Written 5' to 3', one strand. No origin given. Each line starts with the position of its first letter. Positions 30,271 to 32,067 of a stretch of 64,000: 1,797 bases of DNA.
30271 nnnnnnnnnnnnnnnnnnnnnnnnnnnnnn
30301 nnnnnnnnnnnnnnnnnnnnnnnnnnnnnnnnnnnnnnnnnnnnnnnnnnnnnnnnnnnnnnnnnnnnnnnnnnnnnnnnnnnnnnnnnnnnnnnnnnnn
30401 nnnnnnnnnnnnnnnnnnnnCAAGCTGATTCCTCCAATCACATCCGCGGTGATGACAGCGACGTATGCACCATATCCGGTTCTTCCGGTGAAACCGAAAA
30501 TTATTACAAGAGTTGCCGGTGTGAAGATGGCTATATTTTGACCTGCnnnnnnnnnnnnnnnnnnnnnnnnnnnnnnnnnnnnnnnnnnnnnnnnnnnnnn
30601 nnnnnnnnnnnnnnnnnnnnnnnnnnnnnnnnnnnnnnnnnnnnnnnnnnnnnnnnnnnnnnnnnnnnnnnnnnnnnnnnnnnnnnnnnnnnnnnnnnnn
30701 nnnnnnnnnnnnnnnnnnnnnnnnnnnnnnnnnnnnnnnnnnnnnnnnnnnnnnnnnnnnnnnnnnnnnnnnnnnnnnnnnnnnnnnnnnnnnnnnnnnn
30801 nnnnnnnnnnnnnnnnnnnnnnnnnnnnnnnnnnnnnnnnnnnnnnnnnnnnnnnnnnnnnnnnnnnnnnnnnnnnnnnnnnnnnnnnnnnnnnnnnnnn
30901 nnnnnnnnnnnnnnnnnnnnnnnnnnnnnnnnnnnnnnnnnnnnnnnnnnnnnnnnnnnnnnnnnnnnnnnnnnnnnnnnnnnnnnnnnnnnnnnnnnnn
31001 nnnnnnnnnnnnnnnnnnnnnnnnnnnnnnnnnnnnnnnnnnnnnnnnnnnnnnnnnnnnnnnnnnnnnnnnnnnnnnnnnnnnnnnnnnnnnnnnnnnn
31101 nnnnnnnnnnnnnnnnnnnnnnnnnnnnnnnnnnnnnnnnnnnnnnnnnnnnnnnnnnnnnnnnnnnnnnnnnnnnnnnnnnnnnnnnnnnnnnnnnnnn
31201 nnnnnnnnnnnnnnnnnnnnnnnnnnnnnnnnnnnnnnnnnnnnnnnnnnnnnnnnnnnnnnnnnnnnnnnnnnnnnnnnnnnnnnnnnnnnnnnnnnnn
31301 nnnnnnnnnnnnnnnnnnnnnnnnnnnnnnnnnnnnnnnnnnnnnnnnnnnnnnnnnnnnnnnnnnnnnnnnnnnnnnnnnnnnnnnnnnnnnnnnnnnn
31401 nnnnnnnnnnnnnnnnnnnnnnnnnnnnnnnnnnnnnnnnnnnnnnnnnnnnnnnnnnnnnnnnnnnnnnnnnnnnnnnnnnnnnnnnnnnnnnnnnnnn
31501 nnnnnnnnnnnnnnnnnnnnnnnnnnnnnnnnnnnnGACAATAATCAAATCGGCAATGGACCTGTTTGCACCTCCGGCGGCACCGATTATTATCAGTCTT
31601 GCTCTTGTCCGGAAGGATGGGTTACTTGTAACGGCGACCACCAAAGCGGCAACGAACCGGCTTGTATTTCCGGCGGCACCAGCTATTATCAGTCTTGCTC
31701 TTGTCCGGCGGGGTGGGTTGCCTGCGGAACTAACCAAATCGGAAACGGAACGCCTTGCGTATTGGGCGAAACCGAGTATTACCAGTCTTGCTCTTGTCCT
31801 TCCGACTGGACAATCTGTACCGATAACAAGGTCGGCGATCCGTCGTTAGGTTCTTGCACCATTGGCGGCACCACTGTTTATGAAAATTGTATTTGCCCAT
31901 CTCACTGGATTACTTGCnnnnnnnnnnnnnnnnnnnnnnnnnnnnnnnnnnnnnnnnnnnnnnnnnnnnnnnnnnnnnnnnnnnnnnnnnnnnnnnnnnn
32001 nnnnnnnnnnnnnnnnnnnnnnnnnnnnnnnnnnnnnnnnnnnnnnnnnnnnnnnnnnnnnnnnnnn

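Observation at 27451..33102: A 1883-aa secreted protein made of more than 30 truncated EGF-like 4-cysteine modules: a eukaryote-like adhesin or effector candidate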

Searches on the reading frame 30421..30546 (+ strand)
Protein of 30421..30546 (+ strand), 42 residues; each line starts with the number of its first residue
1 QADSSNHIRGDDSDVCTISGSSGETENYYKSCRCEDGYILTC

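Call 18: find_homologous_proteins(query=A2, max_evalue=0.01)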
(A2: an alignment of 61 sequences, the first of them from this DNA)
Query A2 (61 sequences): 4 candidates shared short words with the query, none scored E <= 0.01.

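Call 24: search_protein_representatives(alignment_id=A2)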
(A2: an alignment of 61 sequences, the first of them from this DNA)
Query: 61 sequences, 35 profile positions. Proteins with E-value up to 0.001 (for the whole library): 59; up to 1e-10: 16; up to 1e-30: 5. The best 59 are listed.
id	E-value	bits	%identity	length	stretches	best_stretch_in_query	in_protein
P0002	1.2e-148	498.8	-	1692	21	1-35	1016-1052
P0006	5.7e-62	221.5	-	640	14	3-35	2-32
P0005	3.5e-41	155.0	-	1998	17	2-35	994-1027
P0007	7.4e-41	154.0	-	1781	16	3-35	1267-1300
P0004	8.0e-35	134.7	-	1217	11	3-35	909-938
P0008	2.0e-25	104.7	-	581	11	2-35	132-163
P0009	5.1e-23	96.9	-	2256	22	2-35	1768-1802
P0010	4.7e-22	93.8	-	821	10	8-35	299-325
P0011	1.3e-20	89.2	-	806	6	2-35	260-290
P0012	1.7e-19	85.7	-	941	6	1-35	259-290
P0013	1.9e-14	69.5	-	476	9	1-35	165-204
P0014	1.0e-13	67.1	-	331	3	2-35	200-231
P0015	1.4e-13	66.7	-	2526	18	1-35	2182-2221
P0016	1.0e-12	64.0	-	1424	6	6-35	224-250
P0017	8.2e-12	61.1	-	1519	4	11-35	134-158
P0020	2.2e-09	53.3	-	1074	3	9-35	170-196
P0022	1.3e-08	50.8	-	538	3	10-35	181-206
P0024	4.0e-08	49.3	-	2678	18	3-35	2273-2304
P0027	5.9e-08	48.7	-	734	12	2-35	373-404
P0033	5.5e-07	45.6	-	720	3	1-35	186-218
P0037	2.2e-06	43.7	-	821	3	1-35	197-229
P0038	2.3e-06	43.7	-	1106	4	1-35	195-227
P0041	3.3e-06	43.1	-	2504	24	11-35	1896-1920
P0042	3.8e-06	43.0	-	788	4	3-35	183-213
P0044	5.8e-06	42.3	-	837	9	13-33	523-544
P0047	9.6e-06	41.7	-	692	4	10-35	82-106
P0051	4.7e-05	39.5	-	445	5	6-35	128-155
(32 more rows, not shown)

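Call 29: search_protein_families(library=pfam, proteins=[P0012, P0016, P0017, P0020, P0033, P0037, P0038, P0042, P0051, P0022], max_evalue=0.01)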
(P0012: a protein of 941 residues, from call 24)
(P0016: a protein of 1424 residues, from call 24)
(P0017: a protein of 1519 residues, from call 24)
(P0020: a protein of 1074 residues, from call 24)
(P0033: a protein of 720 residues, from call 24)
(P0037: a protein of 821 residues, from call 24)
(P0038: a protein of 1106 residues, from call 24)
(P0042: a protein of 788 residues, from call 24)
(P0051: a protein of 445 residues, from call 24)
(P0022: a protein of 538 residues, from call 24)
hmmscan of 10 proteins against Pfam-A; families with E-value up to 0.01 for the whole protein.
P0012 (941 aa): 0 families

P0016 (1424 aa): 0 families

P0017 (1519 aa): 1 family
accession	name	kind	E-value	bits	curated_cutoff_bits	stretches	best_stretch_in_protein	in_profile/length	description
PF07603.17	Lcl_C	-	2.4e-07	31.5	34.9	0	609-743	27-116/117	Lcl C-terminal domain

P0020 (1074 aa): 0 families

P0033 (720 aa): 1 family
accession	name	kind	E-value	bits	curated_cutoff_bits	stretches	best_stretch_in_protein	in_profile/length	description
PF07603.17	Lcl_C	-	6.4e-20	72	34.9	2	572-717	7-116/117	Lcl C-terminal domain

P0037 (821 aa): 0 families

P0038 (1106 aa): 0 families

P0042 (788 aa): 1 family
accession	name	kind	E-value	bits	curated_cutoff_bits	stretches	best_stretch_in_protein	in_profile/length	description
PF12810.13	ALK_LTK_GRD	-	6.5e-27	95.5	24.5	2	255-403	2-140/243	ALK/LTK, Glycine-rich domain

P0051 (445 aa): 1 family
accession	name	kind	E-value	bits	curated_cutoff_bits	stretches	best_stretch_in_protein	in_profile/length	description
PF07603.17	Lcl_C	-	3.5e-07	31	34.9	1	272-368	30-116/117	Lcl C-terminal domain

P0022 (538 aa): 1 family
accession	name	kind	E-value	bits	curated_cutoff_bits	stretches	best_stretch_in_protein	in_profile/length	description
PF07603.17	Lcl_C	-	9.1e-11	42.5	34.9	1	450-535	38-116/117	Lcl C-terminal domain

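Call 49: find_encoding_contigs(protein=P0015, flank=10000, max_places=2)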
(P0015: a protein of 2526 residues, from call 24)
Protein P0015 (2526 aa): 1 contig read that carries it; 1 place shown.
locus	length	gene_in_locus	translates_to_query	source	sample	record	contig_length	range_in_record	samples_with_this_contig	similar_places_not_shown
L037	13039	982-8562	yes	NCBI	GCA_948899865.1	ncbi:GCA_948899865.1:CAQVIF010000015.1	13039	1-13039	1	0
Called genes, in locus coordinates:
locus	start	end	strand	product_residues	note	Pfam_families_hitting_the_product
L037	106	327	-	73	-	-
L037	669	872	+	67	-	PF04324:Fer2_BFD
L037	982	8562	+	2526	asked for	-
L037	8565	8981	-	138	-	PF04138:GtrA_DPMS_TM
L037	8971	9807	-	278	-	PF04794:YdjC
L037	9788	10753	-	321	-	PF00535:Glycos_transf_2, PF10111:Glyco_tranf_2_2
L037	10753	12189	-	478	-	PF13231:PMT_2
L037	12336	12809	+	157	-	PF04073:tRNA_edit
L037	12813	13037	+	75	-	?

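Call 67: search_solved_structures(query=A2, max_evalue=10, show_alignments=3)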
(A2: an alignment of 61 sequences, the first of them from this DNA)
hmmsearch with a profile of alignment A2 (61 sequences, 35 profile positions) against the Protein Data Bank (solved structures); distinct sequences matched with E-value up to 10: 2.
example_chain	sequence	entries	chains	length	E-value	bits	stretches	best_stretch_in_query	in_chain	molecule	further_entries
4w6x_B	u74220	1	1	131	3.2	11.1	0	11-23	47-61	Nanobody NbFedF7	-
7nmu_DDD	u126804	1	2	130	5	10.5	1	11-23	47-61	Nanobody 2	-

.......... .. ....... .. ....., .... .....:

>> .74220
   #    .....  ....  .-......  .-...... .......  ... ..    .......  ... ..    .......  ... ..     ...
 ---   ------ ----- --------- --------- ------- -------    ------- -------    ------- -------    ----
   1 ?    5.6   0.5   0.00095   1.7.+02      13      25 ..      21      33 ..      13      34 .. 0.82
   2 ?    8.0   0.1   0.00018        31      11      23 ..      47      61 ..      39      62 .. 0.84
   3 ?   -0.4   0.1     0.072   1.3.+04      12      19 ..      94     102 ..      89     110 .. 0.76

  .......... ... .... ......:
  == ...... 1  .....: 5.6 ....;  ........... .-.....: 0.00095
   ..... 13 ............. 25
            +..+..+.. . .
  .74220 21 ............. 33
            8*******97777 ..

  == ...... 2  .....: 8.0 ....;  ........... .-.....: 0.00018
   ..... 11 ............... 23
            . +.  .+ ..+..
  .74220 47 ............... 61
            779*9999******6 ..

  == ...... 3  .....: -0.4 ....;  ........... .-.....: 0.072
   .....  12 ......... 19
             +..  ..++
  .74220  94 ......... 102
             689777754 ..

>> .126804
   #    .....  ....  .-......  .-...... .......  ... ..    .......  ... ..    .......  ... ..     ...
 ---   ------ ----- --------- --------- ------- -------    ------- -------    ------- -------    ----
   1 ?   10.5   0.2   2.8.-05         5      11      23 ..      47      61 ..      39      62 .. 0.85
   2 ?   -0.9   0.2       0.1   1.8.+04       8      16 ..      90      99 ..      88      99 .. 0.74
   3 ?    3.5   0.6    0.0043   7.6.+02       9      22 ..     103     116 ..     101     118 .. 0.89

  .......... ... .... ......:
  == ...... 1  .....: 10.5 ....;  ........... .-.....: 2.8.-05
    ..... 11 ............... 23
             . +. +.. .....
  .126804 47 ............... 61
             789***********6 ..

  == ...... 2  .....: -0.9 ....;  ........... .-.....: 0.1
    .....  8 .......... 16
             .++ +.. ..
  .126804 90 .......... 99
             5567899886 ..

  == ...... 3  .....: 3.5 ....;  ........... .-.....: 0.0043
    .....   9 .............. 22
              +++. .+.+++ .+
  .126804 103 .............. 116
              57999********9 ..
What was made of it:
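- The module profile finds no EGF chain in the whole PDB even at E 10 (call 67).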

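Call 86: list_cluster_members(proteins=[P0044, P0027, P0008, P0010, P0042, P0033, P0022, P0024, P0041, P0047])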
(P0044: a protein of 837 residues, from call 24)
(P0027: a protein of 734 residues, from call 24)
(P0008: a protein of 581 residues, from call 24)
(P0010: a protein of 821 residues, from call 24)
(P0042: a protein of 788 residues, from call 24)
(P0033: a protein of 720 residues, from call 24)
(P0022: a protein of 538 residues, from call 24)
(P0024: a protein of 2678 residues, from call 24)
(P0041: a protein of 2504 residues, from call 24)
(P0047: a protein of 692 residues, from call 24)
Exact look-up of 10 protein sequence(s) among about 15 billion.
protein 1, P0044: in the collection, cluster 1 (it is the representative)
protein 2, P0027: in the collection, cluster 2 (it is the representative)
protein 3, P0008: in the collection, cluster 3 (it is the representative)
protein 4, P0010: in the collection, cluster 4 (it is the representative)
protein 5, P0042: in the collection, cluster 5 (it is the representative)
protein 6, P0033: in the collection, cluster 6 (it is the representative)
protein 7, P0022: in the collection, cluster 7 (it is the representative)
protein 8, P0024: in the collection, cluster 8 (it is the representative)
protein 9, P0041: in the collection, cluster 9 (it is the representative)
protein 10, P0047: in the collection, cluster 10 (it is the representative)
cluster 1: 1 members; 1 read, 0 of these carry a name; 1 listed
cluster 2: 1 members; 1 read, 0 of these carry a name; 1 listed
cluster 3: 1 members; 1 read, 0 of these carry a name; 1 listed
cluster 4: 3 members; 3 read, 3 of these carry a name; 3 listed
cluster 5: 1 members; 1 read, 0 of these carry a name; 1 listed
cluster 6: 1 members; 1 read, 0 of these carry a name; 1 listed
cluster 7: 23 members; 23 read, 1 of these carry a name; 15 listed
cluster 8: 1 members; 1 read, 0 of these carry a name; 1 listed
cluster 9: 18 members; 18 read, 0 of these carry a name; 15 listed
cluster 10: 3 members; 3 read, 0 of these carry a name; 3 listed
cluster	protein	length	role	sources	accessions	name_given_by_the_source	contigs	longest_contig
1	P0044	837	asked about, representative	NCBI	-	-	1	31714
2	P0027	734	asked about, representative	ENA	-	-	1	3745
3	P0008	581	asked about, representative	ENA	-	-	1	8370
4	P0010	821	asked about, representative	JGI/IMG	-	hypothetical protein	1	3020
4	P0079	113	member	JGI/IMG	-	hypothetical protein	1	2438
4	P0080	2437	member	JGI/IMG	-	hypothetical protein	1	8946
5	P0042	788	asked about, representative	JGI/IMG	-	-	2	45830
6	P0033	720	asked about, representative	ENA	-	-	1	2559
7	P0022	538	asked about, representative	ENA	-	-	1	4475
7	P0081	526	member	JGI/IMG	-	hypothetical protein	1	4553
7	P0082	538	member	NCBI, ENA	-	-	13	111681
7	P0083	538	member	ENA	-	-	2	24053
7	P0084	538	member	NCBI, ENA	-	-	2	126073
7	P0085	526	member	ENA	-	-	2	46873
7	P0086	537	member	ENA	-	-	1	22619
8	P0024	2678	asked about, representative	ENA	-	-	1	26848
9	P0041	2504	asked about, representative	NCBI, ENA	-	-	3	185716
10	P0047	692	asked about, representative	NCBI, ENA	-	-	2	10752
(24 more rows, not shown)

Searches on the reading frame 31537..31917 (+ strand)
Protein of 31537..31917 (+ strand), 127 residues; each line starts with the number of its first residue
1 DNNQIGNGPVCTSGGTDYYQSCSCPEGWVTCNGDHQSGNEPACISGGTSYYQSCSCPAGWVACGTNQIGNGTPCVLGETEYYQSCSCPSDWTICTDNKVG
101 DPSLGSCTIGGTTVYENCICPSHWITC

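Call 38: predict_structure(alignment_id=A3)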
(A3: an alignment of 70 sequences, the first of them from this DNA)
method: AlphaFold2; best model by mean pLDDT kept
length: 127 residues; sequences in the alignment: 70
mean_pLDDT: 93.8   pTM: 0.72
mean pLDDT of the five models: 93.8, 92.9, 92.7, 92.6, 92.3
residues with pLDDT >= 90: 119; 70-90: 8; 50-70: 0; < 50: 0
segments of 3 or more residues with pLDDT < 50: none
pLDDT, mean of each block of 10 residues (from residue 1): 89 92 93 94 93 96 96 95 97 95 95 96 91
secondary structure, 60 per line:
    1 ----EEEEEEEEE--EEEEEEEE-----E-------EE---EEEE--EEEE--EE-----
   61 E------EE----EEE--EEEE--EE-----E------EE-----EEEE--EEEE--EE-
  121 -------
elements in order: E5-13 E16-23 E42-45 E48-51 E74-76 E79-82 E106-109 E112-115
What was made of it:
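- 30037..32220 (+): Array of 21 tandem four-Cys beta-hairpin modules, aa 863-1590. Units are 31-42 aa, linkers 10-15 aa with a Q-[IV]-G motif. Composition is 14.4% D+E and 2.6% K+R. AF2 of aa 1363-1489 gives pLDDT 93.8 and pTM 0.72 (call 38).
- On EGF-like domain (Pfam EGF clan; PROSITE PS00022/PS01186): The model has pLDDT 93.8 (call 38).
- AF2 of four modules: pLDDT 93.8, pTM 0.72, one hairpin per module (call 38). This is an inference from the strand assignment only (call 38). pTM 0.72 indicates fixed inter-module packing (call 38).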

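Call 42: fold_search(model_id=the predicted structure, library=pdb)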
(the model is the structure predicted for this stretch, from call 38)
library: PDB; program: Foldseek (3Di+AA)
matches with E <= 10: 65; with E <= 0.001: 0
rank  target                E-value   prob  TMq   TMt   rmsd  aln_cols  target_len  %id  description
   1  7p3i_C                9.2e-01  0.06  0.16  0.13  10.9       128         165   20  Crystal structure of human CD40/TNFRSF5 in complex with the anti-CD40 DARPin protein (released 2022-04-06)
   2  4xbm_B                1.2e+00  0.04  0.16  0.09  13.3       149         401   23  X-ray crystal structure of Notch ligand Delta-like 1 (released 2015-03-11)
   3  2vj2_A                1.2e+00  0.08  0.23  0.21  11.6       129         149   17  Human Jagged-1, domains DSL and EGFs1-3 (released 2008-07-29)
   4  2mfk_MODEL_1_A        2.0e+00  0.04  0.11  0.15  12.6        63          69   17  NMR solution structure of chitin-binding domain from dust mite group XII allergen Blo t 12 (released 2014-11-19)
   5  7kpb_F                2.2e+00  0.06  0.20  0.19  11.8       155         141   14  Human TNF-alpha TNFR1 complex bound to conformationally selective antibody (released 2021-01-13)
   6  5mwf_A                2.2e+00  0.04  0.18  0.11   9.7        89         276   20  Human Jagged2 C2-EGF2 (released 2017-06-14)
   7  2vj2_B                2.4e+00  0.04  0.21  0.19  10.7       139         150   16  Human Jagged-1, domains DSL and EGFs1-3 (released 2008-07-29)
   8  5fob_C                2.4e+00  0.01  0.11  0.09  14.2       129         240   18  Crystal Structure of Human Complement C3b in complex with Smallpox Inhibitor of Complement (SPICE) (released 2016-04-06)
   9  5mwf_E                3.1e+00  0.04  0.21  0.13   9.7        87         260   23  Human Jagged2 C2-EGF2 (released 2017-06-14)
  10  4xlw_H                3.3e+00  0.04  0.26  0.16   9.4       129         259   18  Complex of Notch1 (EGF11-13) bound to Delta-like 4 (N-EGF2) (released 2015-03-04)
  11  7kp7_D                3.3e+00  0.04  0.20  0.19  11.0       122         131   15  asymmetric mTNF-alpha hTNFR1 complex (released 2021-01-13)
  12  6v09_A                3.3e+00  0.03  0.18  0.09  11.5       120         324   15  Crystal structure of human recombinant Beta-2 glycoprotein I short tag (ST-B2GPI) (released 2020-06-17)
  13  1tnr_R                3.5e+00  0.02  0.15  0.14  11.2       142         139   15  CRYSTAL STRUCTURE OF THE SOLUBLE HUMAN 55 KD TNF RECEPTOR-HUMAN TNF-BETA COMPLEX: IMPLICATIONS FOR TNF RECEPTOR ACTIVA (released 1994-07-31)
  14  6b0e_E                3.7e+00  0.02  0.14  0.12  14.2       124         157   17  Crystal structure of Pfs25 in complex with the transmission blocking antibody 1260 (released 2017-11-15)
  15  5mwf_B                3.9e+00  0.03  0.20  0.12   9.6        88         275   22  Human Jagged2 C2-EGF2 (released 2017-06-14)
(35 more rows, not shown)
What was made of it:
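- On EGF-like domain (Pfam EGF clan; PROSITE PS00022/PS01186): Foldseek against the PDB gives best E 0.92 and TM <= 0.26 (call 42).
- Closest known: TNF-receptor-type cysteine-rich domains. Same: A TNFR chain is the best, though non-significant, Foldseek hit (7p3i_C, E 0.92; call 42).
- The non-significant top Foldseek hits are TNFR and Notch-ligand Cys-rich arrays (call 42).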
